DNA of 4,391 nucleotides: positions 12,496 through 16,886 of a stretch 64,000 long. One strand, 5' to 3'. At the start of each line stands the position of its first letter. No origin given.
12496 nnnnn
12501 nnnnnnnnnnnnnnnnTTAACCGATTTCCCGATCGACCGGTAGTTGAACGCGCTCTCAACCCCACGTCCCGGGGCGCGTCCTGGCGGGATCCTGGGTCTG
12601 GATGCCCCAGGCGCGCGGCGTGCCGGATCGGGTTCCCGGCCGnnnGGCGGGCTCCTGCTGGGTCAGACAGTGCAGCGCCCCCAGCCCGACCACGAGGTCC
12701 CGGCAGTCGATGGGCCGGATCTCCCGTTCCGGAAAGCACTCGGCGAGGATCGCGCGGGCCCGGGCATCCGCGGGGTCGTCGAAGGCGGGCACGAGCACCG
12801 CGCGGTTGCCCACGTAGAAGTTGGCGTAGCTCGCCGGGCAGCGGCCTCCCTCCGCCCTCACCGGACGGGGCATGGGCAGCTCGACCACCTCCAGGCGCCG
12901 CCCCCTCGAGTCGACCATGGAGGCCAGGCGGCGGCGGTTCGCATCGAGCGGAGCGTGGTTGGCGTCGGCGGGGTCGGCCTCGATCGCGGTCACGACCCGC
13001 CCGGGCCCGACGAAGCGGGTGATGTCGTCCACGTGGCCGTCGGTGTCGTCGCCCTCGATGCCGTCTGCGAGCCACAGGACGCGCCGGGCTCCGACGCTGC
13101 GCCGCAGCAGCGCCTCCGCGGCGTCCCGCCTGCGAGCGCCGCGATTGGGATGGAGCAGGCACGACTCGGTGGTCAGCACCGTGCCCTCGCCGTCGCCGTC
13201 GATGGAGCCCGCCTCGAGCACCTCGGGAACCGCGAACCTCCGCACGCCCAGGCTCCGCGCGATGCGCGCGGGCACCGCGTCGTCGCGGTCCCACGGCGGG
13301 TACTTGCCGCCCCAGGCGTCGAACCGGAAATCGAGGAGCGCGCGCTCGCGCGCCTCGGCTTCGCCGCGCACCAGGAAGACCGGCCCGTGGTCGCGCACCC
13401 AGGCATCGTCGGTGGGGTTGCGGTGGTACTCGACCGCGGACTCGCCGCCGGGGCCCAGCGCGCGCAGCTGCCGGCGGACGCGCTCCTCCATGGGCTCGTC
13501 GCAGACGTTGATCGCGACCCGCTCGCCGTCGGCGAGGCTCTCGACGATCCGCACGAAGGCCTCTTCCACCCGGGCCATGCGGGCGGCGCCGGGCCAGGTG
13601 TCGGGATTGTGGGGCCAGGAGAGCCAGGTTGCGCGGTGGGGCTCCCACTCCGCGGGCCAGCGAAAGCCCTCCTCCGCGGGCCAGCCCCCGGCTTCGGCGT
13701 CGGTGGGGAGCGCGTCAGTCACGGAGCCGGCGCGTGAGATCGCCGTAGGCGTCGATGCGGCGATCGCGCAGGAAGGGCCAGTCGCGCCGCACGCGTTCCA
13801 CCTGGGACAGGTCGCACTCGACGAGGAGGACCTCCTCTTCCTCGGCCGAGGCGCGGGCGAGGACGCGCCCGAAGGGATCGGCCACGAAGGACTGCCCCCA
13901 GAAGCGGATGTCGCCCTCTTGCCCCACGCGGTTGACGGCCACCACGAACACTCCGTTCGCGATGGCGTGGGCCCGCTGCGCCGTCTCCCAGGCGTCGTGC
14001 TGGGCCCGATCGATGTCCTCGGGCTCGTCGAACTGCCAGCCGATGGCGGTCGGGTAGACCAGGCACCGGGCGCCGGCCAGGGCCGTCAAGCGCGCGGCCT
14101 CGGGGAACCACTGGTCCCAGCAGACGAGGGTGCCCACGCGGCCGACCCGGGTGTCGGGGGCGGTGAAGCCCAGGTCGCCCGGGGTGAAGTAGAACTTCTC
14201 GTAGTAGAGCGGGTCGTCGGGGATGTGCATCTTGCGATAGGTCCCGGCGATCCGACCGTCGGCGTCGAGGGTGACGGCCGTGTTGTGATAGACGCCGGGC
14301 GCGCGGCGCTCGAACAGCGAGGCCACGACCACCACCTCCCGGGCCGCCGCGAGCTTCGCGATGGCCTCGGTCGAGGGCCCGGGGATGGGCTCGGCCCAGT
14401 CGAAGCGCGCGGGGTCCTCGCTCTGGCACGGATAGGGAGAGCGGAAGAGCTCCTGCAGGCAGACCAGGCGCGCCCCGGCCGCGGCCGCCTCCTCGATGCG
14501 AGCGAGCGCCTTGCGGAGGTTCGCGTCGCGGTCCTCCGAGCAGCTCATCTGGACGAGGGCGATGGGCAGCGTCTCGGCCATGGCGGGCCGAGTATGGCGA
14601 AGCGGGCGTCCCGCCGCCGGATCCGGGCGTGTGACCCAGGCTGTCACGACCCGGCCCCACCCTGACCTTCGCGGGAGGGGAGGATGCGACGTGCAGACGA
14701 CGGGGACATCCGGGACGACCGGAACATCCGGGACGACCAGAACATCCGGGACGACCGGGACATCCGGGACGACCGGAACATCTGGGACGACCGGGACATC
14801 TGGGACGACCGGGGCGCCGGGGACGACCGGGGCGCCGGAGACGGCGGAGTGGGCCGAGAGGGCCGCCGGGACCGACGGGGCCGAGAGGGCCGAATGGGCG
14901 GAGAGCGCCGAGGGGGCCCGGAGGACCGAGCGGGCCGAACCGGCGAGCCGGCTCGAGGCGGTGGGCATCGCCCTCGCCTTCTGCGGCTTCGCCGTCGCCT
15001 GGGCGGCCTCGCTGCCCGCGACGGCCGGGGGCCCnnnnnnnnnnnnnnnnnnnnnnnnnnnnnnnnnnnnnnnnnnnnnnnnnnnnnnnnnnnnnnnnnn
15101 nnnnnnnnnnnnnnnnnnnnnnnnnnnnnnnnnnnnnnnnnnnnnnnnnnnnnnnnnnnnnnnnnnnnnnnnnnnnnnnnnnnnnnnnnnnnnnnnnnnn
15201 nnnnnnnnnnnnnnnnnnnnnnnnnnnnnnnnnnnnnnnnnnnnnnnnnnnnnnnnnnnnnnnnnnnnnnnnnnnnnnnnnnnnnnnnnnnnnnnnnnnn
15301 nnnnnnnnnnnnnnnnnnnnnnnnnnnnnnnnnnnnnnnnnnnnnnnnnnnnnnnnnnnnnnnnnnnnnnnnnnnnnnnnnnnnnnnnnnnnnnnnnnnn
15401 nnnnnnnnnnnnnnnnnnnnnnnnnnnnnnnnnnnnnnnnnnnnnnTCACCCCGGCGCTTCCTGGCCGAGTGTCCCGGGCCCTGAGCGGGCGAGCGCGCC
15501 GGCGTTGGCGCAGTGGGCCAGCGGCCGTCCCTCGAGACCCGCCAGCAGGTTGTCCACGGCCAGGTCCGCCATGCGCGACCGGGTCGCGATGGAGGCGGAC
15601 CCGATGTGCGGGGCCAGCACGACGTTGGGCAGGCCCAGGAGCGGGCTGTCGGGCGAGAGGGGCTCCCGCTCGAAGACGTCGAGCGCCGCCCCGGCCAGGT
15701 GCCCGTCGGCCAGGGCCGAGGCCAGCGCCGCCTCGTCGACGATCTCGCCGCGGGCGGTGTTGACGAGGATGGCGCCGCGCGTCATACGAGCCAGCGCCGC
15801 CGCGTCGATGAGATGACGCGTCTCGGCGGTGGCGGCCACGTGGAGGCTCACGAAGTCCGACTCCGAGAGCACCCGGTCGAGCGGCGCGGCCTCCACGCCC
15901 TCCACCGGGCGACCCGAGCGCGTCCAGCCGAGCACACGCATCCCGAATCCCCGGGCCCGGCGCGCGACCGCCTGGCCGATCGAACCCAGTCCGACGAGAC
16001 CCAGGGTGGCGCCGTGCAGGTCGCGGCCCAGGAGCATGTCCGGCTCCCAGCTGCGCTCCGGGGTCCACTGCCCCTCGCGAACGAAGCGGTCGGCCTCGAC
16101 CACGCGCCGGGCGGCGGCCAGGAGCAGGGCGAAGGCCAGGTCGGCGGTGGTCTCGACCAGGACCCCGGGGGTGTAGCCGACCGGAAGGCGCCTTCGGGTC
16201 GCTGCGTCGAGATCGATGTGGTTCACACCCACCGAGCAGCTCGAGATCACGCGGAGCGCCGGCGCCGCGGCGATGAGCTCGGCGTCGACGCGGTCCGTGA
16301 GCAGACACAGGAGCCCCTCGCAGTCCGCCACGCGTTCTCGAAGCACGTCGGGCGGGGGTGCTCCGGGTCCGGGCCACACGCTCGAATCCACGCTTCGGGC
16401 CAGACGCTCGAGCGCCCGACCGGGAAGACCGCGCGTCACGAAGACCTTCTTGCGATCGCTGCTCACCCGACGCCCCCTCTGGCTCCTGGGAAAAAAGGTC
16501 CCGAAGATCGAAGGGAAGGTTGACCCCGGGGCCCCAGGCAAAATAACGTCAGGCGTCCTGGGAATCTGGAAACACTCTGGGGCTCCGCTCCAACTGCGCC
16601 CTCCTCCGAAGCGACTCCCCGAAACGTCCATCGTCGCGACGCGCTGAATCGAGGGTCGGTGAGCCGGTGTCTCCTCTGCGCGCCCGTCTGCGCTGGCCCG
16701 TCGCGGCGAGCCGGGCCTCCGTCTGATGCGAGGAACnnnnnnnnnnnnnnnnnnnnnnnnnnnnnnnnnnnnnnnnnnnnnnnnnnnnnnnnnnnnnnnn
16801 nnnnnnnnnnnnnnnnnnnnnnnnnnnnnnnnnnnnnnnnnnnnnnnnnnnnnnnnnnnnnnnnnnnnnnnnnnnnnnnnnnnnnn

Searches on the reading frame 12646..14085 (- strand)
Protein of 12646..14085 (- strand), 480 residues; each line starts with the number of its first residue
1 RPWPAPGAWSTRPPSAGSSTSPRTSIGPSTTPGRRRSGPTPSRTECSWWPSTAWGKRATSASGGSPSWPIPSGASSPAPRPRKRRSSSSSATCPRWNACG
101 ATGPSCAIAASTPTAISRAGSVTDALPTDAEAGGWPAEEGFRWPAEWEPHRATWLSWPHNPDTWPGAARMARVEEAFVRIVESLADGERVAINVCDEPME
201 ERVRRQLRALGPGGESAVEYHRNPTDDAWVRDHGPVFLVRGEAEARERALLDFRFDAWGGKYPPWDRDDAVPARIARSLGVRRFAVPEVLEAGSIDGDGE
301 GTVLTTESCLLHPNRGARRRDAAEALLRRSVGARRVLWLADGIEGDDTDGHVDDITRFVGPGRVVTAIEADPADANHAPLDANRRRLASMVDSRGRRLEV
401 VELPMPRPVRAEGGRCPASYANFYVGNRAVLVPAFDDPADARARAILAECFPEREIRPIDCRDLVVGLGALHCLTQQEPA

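Call 34: search_protein_families(library=pfam, proteins=[window:12646-14085:-], max_evalue=0.001)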
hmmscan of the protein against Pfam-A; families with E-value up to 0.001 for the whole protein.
window:12646-14085:- (480 aa): 1 family
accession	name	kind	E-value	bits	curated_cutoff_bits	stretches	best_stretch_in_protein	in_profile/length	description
PF04371.20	PAD_porph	-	2.3e-115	385.7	25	1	142-479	1-321/321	Porphyromonas-type peptidyl-arginine deiminase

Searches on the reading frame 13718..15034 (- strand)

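Call 34: search_protein_families(library=pfam, proteins=[window:13718-15034:-], max_evalue=0.001)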
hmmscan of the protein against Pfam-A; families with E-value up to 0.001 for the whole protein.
window:13718-15034:- (439 aa): 1 family
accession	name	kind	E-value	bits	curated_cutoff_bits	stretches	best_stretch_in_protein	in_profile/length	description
PF00795.27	CN_hydrolase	-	1.1e-65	221.9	23.2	1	158-417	2-256/256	Carbon-nitrogen hydrolase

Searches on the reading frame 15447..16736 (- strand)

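Call 11: search_protein_families(library=pfam, proteins=[window:15447-16736:-], max_evalue=0.01)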
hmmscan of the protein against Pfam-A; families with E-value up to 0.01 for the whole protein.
window:15447-16736:- (429 aa): 3 families
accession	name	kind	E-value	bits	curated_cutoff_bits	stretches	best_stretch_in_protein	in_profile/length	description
PF02826.25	2-Hacid_dh_C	-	5.2e-65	218.6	25.1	1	202-379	1-178/178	D-isomer specific 2-hydroxyacid dehydrogenase, NAD binding domain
PF00389.36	2-Hacid_dh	-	2.8e-26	92.2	24.6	1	108-411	11-134/134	D-isomer specific 2-hydroxyacid dehydrogenase, catalytic domain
PF03446.21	NAD_binding_2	-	2.8e-05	24.6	21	1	245-343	2-108/161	NAD binding domain of 6-phosphogluconate dehydrogenase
